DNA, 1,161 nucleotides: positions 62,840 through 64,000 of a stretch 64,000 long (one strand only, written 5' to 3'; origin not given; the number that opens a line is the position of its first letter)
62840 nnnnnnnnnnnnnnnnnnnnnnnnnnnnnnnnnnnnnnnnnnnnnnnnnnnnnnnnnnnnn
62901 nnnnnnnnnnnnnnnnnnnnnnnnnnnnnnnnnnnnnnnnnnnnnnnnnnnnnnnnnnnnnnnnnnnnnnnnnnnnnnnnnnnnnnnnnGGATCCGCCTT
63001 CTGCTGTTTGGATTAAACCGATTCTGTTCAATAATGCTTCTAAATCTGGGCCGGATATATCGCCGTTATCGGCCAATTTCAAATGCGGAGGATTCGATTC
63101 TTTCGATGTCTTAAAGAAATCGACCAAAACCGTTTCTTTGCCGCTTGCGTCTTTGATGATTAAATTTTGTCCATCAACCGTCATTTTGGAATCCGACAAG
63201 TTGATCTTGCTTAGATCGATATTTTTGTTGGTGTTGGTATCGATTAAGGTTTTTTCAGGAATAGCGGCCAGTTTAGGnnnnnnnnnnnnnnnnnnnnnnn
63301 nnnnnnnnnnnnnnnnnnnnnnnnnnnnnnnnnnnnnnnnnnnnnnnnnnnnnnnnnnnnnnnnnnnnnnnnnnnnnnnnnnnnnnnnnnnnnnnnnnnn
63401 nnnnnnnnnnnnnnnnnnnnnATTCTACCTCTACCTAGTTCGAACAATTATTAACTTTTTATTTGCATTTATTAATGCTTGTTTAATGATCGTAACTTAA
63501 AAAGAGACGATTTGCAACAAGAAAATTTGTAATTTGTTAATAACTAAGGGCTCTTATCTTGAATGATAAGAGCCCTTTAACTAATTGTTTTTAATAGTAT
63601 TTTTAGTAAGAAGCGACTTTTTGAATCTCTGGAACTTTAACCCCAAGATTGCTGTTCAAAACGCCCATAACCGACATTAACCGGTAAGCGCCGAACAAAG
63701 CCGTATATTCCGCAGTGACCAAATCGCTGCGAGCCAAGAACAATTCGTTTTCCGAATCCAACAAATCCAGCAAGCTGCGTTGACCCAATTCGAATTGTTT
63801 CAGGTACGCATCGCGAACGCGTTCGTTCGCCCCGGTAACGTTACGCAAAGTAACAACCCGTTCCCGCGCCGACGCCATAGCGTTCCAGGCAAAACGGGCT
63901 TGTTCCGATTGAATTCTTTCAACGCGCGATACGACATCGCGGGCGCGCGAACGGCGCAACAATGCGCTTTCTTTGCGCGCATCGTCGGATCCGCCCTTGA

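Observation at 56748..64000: Complete four-gene type I secretion locus (tolC-RTX-hlyB-hlyD) at a synteny breakpoint next to recG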

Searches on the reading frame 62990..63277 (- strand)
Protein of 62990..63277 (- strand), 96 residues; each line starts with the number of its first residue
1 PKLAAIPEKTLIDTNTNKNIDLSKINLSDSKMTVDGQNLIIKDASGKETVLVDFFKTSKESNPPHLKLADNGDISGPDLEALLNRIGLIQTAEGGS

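Call 66: search_solved_structures(query=A8, max_evalue=10, show_alignments=3)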
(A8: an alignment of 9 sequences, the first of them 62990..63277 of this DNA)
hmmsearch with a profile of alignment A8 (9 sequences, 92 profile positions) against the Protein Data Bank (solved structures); distinct sequences matched with E-value up to 10: 17.
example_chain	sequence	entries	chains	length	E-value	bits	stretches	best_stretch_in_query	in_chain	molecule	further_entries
6rej_A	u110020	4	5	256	7.5e-06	29.5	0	22-43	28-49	Pizza6-SH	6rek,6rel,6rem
7zq2_A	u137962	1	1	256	1.2e-05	28.8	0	21-43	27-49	Pizza6-RSH-TSH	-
3wwa_A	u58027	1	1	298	1.6e-05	28.4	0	22-43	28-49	Pizza7H protein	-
6qsd_A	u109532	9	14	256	1.9e-05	28.1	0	22-43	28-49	Pizza6S | Pizza6-S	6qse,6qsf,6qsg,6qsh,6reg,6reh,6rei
7zqg_A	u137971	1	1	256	2.6e-05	27.7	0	21-43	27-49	Pizza6-KSH-TSH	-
7zph_A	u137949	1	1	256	2.6e-05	27.7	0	22-43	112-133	Pizza6-TNK-RSH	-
6f0s_A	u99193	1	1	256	3.2e-05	27.4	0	21-43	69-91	Pizza6-SYW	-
7zpw_A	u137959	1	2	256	4.6e-05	26.9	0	21-43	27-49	Pizza6-TSK-TSH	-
7zcj_A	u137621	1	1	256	4.6e-05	26.9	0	22-43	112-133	Pizza6-TNH-TSH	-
3ww9_A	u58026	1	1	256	6.2e-05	26.5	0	22-43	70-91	pizza6 protein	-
7zpz_A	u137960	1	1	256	6.4e-05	26.5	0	22-43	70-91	Pizza6-TSR-TSH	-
6f0t_A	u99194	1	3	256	9.1e-05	26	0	22-43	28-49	Pizza6-SFW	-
6m5y_A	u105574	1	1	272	0.0014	22.2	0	21-42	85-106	Galectin-1,Galectin-1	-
3ww8_A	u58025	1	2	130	0.045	17.3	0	21-43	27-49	Pizza3 protein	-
5chb_A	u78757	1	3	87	0.19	15.3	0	21-43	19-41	nvPizza2-S16H58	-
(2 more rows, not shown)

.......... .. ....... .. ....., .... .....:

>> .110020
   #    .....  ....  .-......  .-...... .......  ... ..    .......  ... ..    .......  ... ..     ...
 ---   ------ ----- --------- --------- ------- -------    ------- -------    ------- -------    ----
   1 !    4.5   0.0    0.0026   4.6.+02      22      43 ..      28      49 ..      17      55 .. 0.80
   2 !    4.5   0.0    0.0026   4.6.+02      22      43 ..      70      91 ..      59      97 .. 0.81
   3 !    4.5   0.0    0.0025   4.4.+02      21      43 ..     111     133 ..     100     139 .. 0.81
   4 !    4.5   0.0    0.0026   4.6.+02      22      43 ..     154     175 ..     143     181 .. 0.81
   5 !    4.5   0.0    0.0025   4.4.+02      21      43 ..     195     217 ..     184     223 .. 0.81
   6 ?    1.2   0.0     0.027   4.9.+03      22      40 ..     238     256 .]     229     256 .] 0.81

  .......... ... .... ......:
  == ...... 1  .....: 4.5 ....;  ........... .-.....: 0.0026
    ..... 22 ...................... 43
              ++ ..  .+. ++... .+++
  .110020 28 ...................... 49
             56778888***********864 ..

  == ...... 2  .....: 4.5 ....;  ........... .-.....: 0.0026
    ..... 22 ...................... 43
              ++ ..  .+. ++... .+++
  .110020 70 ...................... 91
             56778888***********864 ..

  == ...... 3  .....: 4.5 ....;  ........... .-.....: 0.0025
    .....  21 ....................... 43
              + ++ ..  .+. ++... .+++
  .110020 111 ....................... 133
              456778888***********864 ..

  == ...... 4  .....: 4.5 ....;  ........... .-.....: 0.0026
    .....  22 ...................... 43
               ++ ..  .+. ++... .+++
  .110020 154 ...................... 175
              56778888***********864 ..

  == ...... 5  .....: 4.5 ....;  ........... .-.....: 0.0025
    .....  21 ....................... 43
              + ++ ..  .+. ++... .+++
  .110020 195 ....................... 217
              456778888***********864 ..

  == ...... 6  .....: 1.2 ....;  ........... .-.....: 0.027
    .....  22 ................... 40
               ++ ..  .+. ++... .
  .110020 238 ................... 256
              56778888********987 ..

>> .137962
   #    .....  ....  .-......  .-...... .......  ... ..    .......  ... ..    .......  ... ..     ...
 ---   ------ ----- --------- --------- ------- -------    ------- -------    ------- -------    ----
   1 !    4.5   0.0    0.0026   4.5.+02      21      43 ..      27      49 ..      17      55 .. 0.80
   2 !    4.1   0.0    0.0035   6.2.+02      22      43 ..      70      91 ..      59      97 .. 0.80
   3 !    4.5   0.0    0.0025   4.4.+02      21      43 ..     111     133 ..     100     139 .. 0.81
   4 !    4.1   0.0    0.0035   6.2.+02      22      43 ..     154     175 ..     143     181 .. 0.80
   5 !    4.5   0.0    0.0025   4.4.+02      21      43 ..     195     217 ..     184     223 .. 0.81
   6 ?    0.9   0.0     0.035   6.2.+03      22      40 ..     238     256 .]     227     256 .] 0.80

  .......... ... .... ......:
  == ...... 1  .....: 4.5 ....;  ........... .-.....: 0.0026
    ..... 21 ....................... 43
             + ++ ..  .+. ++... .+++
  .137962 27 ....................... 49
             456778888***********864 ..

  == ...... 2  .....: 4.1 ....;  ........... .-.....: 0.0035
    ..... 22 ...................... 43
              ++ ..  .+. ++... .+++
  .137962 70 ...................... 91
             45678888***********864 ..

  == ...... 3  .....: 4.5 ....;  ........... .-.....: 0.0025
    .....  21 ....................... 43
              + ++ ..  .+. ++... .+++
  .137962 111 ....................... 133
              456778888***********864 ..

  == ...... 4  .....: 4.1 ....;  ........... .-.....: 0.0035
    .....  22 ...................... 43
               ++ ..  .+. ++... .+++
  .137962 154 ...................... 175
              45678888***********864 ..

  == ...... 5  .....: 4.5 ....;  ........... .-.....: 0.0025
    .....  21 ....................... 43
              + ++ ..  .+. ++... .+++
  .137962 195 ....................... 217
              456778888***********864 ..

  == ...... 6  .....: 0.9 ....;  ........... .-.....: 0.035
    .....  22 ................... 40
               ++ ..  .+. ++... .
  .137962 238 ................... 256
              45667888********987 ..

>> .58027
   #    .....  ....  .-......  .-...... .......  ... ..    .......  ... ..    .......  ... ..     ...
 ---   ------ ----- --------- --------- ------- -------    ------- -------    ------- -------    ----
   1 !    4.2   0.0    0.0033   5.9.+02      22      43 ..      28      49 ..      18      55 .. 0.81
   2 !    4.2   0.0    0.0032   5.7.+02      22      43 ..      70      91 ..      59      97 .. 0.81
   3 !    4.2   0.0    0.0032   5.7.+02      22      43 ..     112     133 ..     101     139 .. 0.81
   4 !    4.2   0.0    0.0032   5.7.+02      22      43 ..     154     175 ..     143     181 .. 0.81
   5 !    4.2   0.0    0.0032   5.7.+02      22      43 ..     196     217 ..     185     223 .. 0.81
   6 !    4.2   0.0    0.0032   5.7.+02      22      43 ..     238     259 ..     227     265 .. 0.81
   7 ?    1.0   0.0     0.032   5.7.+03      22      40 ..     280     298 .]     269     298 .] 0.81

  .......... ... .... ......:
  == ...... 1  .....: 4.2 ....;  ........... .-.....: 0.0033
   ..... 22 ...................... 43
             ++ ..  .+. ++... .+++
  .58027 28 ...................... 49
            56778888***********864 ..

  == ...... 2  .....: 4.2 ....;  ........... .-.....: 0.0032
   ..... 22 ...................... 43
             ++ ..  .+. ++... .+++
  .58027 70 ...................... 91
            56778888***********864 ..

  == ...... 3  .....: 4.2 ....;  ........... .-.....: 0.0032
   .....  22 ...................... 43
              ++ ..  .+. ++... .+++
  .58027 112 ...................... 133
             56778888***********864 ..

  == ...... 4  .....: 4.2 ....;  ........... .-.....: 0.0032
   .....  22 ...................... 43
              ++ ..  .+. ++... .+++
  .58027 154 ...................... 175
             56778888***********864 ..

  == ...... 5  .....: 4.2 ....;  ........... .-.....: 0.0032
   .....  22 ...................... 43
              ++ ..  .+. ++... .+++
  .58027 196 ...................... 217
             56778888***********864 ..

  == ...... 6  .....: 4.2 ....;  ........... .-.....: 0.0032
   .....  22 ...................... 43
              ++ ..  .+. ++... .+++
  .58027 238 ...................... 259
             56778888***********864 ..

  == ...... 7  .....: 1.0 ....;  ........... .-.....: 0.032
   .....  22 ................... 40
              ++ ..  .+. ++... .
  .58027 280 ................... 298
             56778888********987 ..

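Call 73: predict_structure(alignment_id=A8)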
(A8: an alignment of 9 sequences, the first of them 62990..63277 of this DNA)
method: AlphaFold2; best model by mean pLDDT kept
length: 96 residues; sequences in the alignment: 9
mean_pLDDT: 78.8   pTM: 0.66
mean pLDDT of the five models: 78.8, 77.8, 77.1, 75.6, 75.0
residues with pLDDT >= 90: 6; 70-90: 72; 50-70: 9; < 50: 9
segments of 3 or more residues with pLDDT < 50: 1-4, 92-96
pLDDT, mean of each block of 10 residues (from residue 1): 59 85 82 86 85 88 86 86 75 41
secondary structure, 60 per line:
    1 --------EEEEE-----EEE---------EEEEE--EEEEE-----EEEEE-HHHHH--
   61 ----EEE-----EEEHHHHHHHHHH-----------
elements in order: E9-13 E19-21 E31-35 E38-42 E48-52 H54-58 E65-67 E73-75 H76-85

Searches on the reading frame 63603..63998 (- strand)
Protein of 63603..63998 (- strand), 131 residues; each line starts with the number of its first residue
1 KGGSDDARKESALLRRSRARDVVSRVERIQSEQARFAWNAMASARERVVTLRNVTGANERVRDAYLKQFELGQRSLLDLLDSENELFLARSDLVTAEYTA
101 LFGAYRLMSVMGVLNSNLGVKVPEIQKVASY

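Call 5: search_protein_families(library=pfam, proteins=[window:63603-63998:-], max_evalue=0.01)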
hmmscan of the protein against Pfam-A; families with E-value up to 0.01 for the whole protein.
window:63603-63998:- (131 aa): 1 family
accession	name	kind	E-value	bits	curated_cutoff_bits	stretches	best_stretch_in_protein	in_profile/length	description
PF02321.23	OEP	-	2.1e-10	41.2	22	1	2-112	77-187/187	Outer membrane efflux protein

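Call 6: search_protein_families(library=ncbifam, proteins=[window:63603-63998:-], max_evalue=0.01)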
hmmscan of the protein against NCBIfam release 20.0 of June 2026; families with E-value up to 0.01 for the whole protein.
window:63603-63998:- (131 aa): 3 families
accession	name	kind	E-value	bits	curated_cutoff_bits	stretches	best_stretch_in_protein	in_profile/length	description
TIGR01844.1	type_I_sec_TolC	subfamily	2.7e-25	89.3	225.15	1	1-127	287-413/414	TolC family outer membrane protein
NF007002.0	PRK09465.1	equivalog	0.0003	19.5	495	1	57-117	369-429/460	outer membrane channel protein TolC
NF052390.1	efflux_OMP_AbuO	equivalog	0.0064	15.2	700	1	30-116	349-435/447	multidrug efflux outer membrane protein AbuO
